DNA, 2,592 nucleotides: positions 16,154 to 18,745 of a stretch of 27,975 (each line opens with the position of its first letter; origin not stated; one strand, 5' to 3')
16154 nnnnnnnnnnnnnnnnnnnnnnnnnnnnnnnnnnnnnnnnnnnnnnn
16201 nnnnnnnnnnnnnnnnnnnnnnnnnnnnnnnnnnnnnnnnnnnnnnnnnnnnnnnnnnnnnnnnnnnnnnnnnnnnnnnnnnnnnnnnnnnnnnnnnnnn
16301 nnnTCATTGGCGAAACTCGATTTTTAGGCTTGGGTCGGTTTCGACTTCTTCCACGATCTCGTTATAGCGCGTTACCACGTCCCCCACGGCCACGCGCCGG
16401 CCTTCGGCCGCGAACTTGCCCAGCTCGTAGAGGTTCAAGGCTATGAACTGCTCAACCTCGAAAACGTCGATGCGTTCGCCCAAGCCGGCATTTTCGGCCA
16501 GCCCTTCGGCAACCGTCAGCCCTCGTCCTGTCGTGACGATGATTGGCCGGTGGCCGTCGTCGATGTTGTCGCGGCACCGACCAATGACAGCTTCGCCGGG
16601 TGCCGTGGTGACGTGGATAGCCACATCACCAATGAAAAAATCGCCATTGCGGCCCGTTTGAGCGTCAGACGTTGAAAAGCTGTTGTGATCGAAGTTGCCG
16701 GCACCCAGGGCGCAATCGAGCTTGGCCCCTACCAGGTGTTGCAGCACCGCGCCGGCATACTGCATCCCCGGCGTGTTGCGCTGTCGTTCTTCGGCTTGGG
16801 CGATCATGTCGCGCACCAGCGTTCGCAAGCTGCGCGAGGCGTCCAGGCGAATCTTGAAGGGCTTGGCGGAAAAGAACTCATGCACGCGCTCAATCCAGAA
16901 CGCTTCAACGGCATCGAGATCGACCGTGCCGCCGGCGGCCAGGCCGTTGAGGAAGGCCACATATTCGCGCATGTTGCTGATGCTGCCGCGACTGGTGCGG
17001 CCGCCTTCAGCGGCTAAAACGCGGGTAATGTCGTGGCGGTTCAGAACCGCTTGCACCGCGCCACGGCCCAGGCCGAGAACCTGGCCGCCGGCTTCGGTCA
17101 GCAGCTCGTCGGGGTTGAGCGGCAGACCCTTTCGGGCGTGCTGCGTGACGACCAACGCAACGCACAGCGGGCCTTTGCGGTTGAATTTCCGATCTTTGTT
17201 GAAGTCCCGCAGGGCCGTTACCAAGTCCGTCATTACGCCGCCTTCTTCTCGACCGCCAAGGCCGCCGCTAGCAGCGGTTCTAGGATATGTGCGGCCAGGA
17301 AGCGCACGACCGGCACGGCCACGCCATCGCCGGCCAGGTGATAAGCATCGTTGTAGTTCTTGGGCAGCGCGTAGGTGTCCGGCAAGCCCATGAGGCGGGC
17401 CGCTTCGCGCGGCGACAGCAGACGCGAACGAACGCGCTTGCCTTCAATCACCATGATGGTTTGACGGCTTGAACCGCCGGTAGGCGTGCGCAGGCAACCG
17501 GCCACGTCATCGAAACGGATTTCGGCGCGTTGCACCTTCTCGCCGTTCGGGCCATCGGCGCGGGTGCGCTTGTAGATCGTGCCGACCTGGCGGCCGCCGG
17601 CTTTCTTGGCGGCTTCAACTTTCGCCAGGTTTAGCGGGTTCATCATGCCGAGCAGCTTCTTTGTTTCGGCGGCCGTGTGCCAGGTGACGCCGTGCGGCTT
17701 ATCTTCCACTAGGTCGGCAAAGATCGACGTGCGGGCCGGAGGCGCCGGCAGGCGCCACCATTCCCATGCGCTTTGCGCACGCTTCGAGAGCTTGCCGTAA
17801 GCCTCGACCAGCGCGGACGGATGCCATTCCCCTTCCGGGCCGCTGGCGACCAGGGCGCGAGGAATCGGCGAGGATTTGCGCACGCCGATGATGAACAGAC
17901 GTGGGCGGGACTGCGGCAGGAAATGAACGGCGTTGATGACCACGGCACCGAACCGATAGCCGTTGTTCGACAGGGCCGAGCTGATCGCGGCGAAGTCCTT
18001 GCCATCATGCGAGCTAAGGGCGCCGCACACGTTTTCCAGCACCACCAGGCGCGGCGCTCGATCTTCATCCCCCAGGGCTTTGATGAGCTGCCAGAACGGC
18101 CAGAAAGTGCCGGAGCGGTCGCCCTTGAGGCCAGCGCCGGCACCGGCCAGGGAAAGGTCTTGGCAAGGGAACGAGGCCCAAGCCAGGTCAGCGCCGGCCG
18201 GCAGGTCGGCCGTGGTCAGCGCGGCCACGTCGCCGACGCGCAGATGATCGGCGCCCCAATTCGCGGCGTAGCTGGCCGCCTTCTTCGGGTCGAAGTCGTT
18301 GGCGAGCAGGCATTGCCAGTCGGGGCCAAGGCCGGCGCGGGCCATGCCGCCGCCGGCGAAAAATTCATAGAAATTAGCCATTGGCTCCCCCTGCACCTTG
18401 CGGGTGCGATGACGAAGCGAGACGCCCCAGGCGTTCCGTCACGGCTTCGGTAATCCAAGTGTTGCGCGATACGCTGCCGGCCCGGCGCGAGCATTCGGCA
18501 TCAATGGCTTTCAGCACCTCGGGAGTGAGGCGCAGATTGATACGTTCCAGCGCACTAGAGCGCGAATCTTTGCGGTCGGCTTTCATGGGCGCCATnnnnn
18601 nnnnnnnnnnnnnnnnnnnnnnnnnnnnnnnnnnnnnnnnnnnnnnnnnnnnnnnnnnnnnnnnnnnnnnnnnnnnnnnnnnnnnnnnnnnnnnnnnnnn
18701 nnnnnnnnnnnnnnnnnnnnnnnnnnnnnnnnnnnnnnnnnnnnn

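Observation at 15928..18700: Five-gene translationally coupled operon (RHH regulator, C5-methyltransferase, restriction endonuclease, RHH-like 59-aa protein, acidic 68-aa protein) in the divergent position of a stability locus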

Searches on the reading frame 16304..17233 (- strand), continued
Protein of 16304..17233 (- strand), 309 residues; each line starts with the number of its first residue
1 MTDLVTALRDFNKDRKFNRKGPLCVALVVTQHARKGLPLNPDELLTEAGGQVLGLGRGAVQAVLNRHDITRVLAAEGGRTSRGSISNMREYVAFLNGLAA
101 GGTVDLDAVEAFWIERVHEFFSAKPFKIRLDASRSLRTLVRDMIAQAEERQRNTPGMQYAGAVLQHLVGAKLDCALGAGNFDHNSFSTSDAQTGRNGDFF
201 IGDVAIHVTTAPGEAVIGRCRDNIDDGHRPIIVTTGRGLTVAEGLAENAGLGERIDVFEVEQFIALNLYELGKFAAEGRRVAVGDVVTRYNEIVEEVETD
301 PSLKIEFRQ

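Call 50: find_related_loci(query=A1, collection=genome_contigs, flank=4000)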
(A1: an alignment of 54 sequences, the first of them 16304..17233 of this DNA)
Query A1 (309 aa) in genome_contigs; peptide patterns used: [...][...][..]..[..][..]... (x = any residue, [..] = any of these).
566 stretches matched a pattern; 541 encode a relative of the query (tblastn E <= 1e-3); the best 80 are kept; 80 distinct loci.
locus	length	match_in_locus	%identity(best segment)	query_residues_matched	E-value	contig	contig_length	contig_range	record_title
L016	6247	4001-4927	97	1-309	0e+0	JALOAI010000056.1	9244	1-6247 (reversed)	MAG: Pigmentiphaga sp. isolate SO_2017_LW2 bin 146 scaffold_16171_c1_LW138R_2017, whole genome shotgun sequence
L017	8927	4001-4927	97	1-309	0e+0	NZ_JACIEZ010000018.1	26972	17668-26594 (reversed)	Gellertiella hungarica strain DSM 29853 Ga0373349_18, whole genome shotgun sequence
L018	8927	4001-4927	97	1-309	0e+0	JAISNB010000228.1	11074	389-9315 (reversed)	MAG: Burkholderiaceae bacterium isolate Im510_bin66 k119_942311, whole genome shotgun sequence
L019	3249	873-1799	96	1-309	0e+0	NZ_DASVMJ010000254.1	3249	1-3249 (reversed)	MAG: Bordetella sp. isolate SMAG_U3097 k141_528208, whole genome shotgun sequence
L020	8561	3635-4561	98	1-309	0e+0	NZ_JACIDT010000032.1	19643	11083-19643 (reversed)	Sphingobium jiangsuense strain DSM 26189 Ga0373239_32, whole genome shotgun sequence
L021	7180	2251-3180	95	1-309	0e+0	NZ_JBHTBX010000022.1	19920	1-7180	Hydrogenophaga bisanensis strain CCUG 54518 GCM70025278_16, whole genome shotgun sequence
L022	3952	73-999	95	2-309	0e+0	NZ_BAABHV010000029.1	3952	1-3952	Erythrobacter westpacificensis strain JCM 18014 sequence29, whole genome shotgun sequence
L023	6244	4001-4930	94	1-309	0e+0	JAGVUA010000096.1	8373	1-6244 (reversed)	MAG: Betaproteobacteria bacterium isolate WAS_Bin_15 WAS_Bin_15_scaffold_3780, whole genome shotgun sequence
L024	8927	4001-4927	94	1-309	0e+0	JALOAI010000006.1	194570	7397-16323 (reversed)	MAG: Pigmentiphaga sp. isolate SO_2017_LW2 bin 146 scaffold_113_c1_LW138R_2017, whole genome shotgun sequence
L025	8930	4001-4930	94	1-309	0e+0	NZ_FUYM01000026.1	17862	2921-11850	Rhizorhabdus histidinilytica strain UM2, whole genome shotgun sequence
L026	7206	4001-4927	93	1-309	0e+0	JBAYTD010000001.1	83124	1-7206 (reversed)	MAG: Lysobacteraceae bacterium isolate SO_2016_LW2_89 scaffold00382_LW138R_2016, whole genome shotgun sequence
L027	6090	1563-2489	92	1-309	0e+0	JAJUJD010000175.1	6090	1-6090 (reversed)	MAG: Alcaligenaceae bacterium isolate bin108 k141_14846_length_6090_cov_26.7583, whole genome shotgun sequence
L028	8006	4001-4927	91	1-309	0e+0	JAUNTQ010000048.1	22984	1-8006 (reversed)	MAG: Pseudomonadota bacterium isolate S5R_Sa_26 NODE_801_length_22984_cov_33.321383, whole genome shotgun sequence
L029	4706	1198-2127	88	1-309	0e+0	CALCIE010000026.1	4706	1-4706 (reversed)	MAG TPA_asm: uncultured proteobacterium isolate SRR5251193_bin.123_CONCOCT_v1.1_MAG genome assembly, contig: ERZ795068.1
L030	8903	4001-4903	84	3-303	1e-170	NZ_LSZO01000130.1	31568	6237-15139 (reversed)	Ventosimonas gracilis strain CV58 contig_215, whole genome shotgun sequence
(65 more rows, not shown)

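Call 66: search_solved_structures(query=A1, max_evalue=10)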
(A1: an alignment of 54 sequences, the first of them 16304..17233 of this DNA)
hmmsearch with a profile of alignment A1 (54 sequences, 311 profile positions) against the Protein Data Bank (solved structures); distinct sequences matched with E-value up to 10: 0.

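Call 69: search_protein_families(library=padloc, proteins=[window:16304-17233:-], max_evalue=0.01)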
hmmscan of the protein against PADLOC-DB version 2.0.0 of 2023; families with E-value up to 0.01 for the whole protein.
window:16304-17233:- (309 aa): 1 family
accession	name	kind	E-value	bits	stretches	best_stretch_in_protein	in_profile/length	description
PDLC03543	REase_II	-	2e-43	146.9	1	23-306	34-319/331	Type II restriction enzyme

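Call 71: fold_search(model_id=the predicted structure, library=viral)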
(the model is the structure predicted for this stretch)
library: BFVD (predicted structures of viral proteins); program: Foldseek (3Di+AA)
matches with E <= 10: 472; with E <= 0.001: 0
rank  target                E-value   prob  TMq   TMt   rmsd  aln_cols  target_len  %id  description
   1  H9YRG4                2.7e-02  0.99  0.25  0.36   7.3       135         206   18  (no name in the UniProt tables at hand)
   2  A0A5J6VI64            8.2e-02  0.82  0.24  0.35  14.3       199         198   12  Restriction endonuclease type IV Mrr domain-containing protein [Megaviridae environmental sample]
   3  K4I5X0                8.2e-02  0.69  0.23  0.31  12.6       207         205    7  Uncharacterized protein [Salmonella phage STML-198]
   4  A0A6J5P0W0            9.1e-02  0.28  0.20  0.23  17.9       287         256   10  HTH_XRE domain containing protein [uncultured Caudovirales phage]
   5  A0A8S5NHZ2            1.5e-01  0.72  0.24  0.28  13.3       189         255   13  DUF1828 domain-containing protein [Siphoviridae sp. ctRg81]
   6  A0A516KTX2            1.7e-01  0.30  0.23  0.26  16.0       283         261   12  (no name in the UniProt tables at hand)
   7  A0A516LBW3            2.1e-01  0.15  0.18  0.09  20.5       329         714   12  (no name in the UniProt tables at hand)
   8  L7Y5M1                2.3e-01  0.69  0.24  0.23  12.7       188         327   10  Putative KilA-N domain-containing protein [Megavirus lba]
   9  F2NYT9                2.9e-01  0.66  0.19  0.31   6.3       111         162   13  Complete DpAV4 genome [Diadromus pulchellus ascovirus 4a]
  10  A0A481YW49            2.9e-01  0.51  0.20  0.28  10.7       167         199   14  DNA-directed RNA polymerase subunit 5 [Marseillevirus LCMAC103]
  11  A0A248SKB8            3.5e-01  0.60  0.23  0.40  14.3       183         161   12  (no name in the UniProt tables at hand)
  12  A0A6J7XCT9            3.5e-01  0.51  0.20  0.37  12.4       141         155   19  Uncharacterized protein [uncultured Caudovirales phage]
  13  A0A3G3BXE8            3.5e-01  0.10  0.12  0.13  15.3       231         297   11  (no name in the UniProt tables at hand)
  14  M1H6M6                3.7e-01  0.13  0.14  0.12  17.5       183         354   11  (no name in the UniProt tables at hand)
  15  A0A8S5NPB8            3.9e-01  0.51  0.22  0.22  10.2       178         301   12  Restriction endonuclease [Siphoviridae sp. ctGMq5]
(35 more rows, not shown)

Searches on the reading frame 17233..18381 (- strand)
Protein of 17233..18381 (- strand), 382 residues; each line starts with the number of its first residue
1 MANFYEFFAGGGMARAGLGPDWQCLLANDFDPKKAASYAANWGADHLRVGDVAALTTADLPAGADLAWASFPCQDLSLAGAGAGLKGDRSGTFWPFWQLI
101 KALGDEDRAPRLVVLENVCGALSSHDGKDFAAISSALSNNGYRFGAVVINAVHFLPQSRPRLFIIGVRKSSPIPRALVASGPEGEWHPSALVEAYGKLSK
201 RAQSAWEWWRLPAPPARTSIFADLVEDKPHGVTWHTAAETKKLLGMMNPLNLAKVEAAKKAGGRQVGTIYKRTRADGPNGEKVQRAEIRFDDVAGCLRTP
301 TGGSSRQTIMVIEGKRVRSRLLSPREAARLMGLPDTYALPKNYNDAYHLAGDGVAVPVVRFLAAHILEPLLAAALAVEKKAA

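Call 11: search_protein_families(library=pfam, proteins=[window:17233-18381:-], max_evalue=1)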
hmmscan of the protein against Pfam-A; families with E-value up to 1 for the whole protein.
window:17233-18381:- (382 aa): 1 family
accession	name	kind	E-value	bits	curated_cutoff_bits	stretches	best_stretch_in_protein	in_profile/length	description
PF00145.23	DNA_methylase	-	7e-45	154.3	22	1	3-367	2-323/324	C-5 cytosine-specific DNA methylase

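Call 12: search_protein_families(library=ncbifam, proteins=[window:17233-18381:-], max_evalue=1)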
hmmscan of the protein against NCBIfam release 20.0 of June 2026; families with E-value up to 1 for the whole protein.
window:17233-18381:- (382 aa): 2 families
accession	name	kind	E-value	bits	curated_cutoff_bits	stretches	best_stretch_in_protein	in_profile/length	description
TIGR00675.1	dcm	superfamily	5.7e-45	154.4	100.65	1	5-364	2-327/329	DNA (cytosine-5-)-methyltransferase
NF007772.0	PRK10458.1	subfamily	1.8e-16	59.8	710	2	64-171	170-290/472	DNA cytosine methylase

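Call 21: search_solved_structures(query=window:17233-18381:-, max_evalue=0.001)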
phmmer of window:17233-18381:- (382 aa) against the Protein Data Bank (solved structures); distinct sequences matched with E-value up to 0.001: 32.
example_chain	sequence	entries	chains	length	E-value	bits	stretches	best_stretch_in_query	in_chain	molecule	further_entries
2i9k_A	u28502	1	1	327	1.1e-22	83.5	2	4-170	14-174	Modification methylase HhaI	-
10mh_A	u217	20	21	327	6.2e-22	81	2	4-170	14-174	PROTEIN (CYTOSINE-SPECIFIC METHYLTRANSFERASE HHAI) | HaeIII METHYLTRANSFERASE | Modification methylase HhaI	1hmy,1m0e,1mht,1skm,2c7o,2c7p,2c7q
1fjx_A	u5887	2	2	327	6.9e-22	80.9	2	4-170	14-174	HHAI DNA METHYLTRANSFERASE | MODIFICATION METHYLASE HHAI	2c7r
1svu_A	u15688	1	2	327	7.1e-22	80.8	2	4-170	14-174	Modification methylase HhaI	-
2uyh_A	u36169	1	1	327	1.2e-21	80.1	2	4-170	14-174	MODIFICATION METHYLASE HHAI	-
2zcj_A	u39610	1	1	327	1.6e-21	79.7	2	4-170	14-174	Modification methylase HhaI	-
2uz4_A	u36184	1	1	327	3e-21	78.8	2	4-169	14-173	MODIFICATION METHYLASE HHAI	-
2uyc_A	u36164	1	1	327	3.1e-21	78.8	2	4-170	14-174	MODIFICATION METHYLASE HHAI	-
2z6q_A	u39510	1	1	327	4.2e-21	78.3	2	4-169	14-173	Modification methylase HhaI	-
2z6u_A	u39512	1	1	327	4.2e-21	78.3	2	4-170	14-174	Modification methylase HhaI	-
2z6a_A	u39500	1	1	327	1.1e-20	76.9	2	4-170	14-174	Modification methylase HhaI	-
1dct_A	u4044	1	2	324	8.3e-15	57.6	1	4-171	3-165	PROTEIN (MODIFICATION METHYLASE HAEIII)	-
3lx6_A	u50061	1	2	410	2.8e-14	55.8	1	64-170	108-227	Cytosine-specific methyltransferase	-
3me5_A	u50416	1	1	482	4.4e-14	55.2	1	64-170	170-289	Cytosine-specific methyltransferase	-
3ubt_Y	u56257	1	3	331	1.6e-13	53.3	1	4-171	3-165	Modification methylase HaeIII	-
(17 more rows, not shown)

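Call 69: search_protein_families(library=padloc, proteins=[window:17233-18381:-], max_evalue=0.01)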
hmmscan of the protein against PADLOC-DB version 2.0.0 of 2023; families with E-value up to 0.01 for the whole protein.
window:17233-18381:- (382 aa): 53 families (the best 25 are shown)
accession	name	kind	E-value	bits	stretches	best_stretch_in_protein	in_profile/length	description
PDLC00028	DruM2|DruM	-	1.5e-168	558.7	1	2-377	6-386/397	DNA cytosine methylase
PDLC03243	MTase_II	-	1.6e-107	357.8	1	3-374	10-367/377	Type II methyltransferase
PDLC03272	MTase_II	-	5.5e-46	155.5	1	2-373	75-393/407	Type II methyltransferase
PDLC03378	MTase_II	-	1.2e-36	124.7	1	3-371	4-331/344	Type II methyltransferase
PDLC02653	DrmMII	-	7.1e-30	102.1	2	3-169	6-175/333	DrmMII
PDLC03361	MTase_II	-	2.1e-26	90.7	2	4-170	89-285/455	Type II methyltransferase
PDLC03326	MTase_II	-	2.8e-25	87.3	1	7-370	10-376/412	Type II methyltransferase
PDLC00033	DruM2|DruM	-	1.1e-24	85.4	1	8-370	28-364/368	DNA cytosine methylase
PDLC03234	MTase_II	-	4.5e-24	83.4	1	6-368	9-364/375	Type II methyltransferase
PDLC03242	MTase_II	-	2.7e-23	80.6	2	4-169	103-262/409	Type II methyltransferase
PDLC03324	MTase_II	-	1.1e-22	78.4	1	30-174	35-176/408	Type II methyltransferase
PDLC03217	MTase_II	-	1.6e-22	77.8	2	4-169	387-546/703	Type II methyltransferase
PDLC00027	DruM2|DruM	-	5.2e-22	76.7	2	7-169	17-173/361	DNA cytosine methylase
PDLC00034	DruM2|DruM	-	2.3e-21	73.8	2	4-167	10-186/457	DNA cytosine methylase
PDLC00026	DruM2|DruM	-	3.2e-21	74.2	1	6-373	9-321/336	DNA cytosine methylase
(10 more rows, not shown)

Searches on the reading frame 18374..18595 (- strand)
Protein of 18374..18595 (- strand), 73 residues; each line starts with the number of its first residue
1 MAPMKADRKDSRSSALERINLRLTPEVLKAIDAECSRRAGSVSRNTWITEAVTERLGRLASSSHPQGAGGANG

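Call 11: search_protein_families(library=pfam, proteins=[window:18374-18595:-], max_evalue=1)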
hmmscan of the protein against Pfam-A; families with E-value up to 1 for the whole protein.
window:18374-18595:- (73 aa): 2 families
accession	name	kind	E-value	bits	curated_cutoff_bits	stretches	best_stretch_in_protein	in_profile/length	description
PF01402.27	RHH_1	-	0.02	15.2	20.5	1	18-58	1-39/39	Ribbon-helix-helix protein, copG family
PF05534.18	HicB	-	0.12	12.7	21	1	18-51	19-50/51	HicB family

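Call 12: search_protein_families(library=ncbifam, proteins=[window:18374-18595:-], max_evalue=1)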
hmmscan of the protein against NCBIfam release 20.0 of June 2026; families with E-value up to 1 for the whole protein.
window:18374-18595:- (73 aa): 3 families
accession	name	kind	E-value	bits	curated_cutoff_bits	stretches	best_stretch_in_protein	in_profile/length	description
NF008671.0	PRK11675.1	equivalog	0.0034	17.8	62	1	8-58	42-90/95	LexA regulated protein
NF041551.1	YlcI_YnfO_N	subfamily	0.03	14.4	30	1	18-53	4-36/42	YlcI/YnfO family protein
NF047399.1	BrnA_antitoxin_add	equivalog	0.035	14.3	60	1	15-56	31-70/70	type II toxin-antitoxin system BrnA family antitoxin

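Call 69: search_protein_families(library=padloc, proteins=[window:18374-18595:-], max_evalue=0.01)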
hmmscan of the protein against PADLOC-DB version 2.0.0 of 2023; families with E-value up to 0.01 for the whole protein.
window:18374-18595:- (73 aa): 0 families

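Call 70: find_homologous_proteins(query=window:18377-18586:-, max_evalue=0.001)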
Query seq(70 aa) (70 aa): 76 proteins with E <= 0.001 among 77 candidates.
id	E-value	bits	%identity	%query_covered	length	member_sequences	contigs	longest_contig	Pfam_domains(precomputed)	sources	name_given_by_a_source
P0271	2.1e-36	140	100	100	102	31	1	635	-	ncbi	-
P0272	4.1e-36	139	100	100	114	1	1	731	-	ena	-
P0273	7.3e-33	129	94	100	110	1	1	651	-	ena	-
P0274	9.7e-33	128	93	100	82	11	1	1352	-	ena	-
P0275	3.8e-32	126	93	100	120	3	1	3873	-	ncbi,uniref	ncbi:hypothetical protein, partial [Serratia marcescens]|uniref:hypothetical protein n=1 Tax=Serrati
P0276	1.1e-31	125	93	100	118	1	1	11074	-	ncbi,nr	ncbi:MAG: hypothetical protein LBP52_10525 [Burkholderiaceae bacterium]|nr:hypothetical protein [Bur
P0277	5.6e-31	123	90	100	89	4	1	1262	-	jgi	jgi:predicted HicB family RNase H-like nuclease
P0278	5.8e-31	123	91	100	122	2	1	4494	-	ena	-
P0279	6.5e-31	122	90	100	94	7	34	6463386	-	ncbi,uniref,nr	ncbi:TPA: hypothetical protein ACQGUY_001006 [Pseudomonas aeruginosa]|uniref:hypothetical protein n=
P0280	8.4e-31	122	91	100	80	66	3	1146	-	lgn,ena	-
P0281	1.4e-30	121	91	100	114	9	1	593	-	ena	-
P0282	1.4e-30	121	91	100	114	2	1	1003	-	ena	-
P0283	1.5e-30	121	98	87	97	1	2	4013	-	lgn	-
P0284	1.5e-30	121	91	100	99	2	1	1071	-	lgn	-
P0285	2.0e-30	121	90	100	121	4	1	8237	-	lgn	-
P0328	5.4e-17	79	64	100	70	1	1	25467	-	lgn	-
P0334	6.2e-12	63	59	77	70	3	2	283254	-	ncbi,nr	ncbi:hypothetical protein Xlen_10865 [Xanthomonas campestris pv. leeana]|nr:hypothetical protein Xth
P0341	7.3e-10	56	67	66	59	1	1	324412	-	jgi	jgi:metal-responsive CopG/Arc/MetJ family transcriptional regulator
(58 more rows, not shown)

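Call 72: find_encoding_contigs(protein=P0334, flank=4000, max_places=2)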
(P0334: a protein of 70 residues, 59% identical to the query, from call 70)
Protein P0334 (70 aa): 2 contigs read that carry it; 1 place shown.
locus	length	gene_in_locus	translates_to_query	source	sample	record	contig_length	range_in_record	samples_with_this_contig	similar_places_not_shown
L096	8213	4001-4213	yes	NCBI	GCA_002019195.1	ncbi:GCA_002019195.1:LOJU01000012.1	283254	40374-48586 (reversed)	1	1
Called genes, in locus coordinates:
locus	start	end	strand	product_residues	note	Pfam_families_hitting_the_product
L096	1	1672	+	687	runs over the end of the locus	PF07715:Plug, PF00593:TonB_dep_Rec_b-barrel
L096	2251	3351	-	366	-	PF12760:Zn_ribbon_IS1595 (weak), PF12762:DDE_Tnp_IS1595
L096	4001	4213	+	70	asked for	-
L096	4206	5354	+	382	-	PF00145:DNA_methylase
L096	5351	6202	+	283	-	-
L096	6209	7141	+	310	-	PF16280:DUF4928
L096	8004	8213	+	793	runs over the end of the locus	PF07715:Plug, PF00593:TonB_dep_Rec_b-barrel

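Call 73: find_encoding_contigs(protein=P0341, flank=4000, max_places=2)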
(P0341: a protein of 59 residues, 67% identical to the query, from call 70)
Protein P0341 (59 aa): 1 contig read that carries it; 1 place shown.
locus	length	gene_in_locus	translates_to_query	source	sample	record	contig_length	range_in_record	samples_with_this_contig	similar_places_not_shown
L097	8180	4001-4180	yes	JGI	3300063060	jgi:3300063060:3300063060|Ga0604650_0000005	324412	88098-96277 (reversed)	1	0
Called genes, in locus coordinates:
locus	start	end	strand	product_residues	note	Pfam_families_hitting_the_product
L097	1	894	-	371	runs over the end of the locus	PF12760:Zn_ribbon_IS1595, PF12762:DDE_Tnp_IS1595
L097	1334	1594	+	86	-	-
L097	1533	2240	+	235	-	-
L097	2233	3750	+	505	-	PF20410:X-Tfes_XVIPCD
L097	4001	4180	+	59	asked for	-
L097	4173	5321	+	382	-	PF00145:DNA_methylase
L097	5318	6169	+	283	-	-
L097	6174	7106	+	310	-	PF16280:DUF4928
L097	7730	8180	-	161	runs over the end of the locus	PF20410:X-Tfes_XVIPCD (faint)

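Call 74: find_encoding_contigs(protein=P0328, flank=4000, max_places=2)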
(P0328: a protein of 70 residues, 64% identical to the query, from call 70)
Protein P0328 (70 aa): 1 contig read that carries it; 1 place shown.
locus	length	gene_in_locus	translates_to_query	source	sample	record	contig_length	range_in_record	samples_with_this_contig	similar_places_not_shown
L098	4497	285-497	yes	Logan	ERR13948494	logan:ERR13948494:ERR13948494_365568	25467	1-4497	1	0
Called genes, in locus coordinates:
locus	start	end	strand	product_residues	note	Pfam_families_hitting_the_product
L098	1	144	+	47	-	?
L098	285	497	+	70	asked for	-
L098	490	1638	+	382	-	PF00145:DNA_methylase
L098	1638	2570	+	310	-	PF16280:DUF4928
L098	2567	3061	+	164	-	PF03852:Vsr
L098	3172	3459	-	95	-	PF01402:RHH_1 (weak)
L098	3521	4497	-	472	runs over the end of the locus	PF00206:Lyase_1, PF14698:ASL_C2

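Call 84: predict_structure(alignment_id=A2)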
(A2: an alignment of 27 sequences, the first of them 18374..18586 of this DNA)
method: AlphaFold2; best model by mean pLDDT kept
length: 70 residues; sequences in the alignment: 27
mean_pLDDT: 68.0   pTM: 0.30
mean pLDDT of the five models: 68.0, 67.4, 66.6, 66.1, 65.1
residues with pLDDT >= 90: 0; 70-90: 36; 50-70: 24; < 50: 10
segments of 3 or more residues with pLDDT < 50: 1-3, 66-70
pLDDT, mean of each block of 10 residues (from residue 1): 49 67 86 69 81 77 47
secondary structure, 60 per line:
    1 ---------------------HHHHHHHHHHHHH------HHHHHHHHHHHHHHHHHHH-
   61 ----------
elements in order: H22-34 H41-59
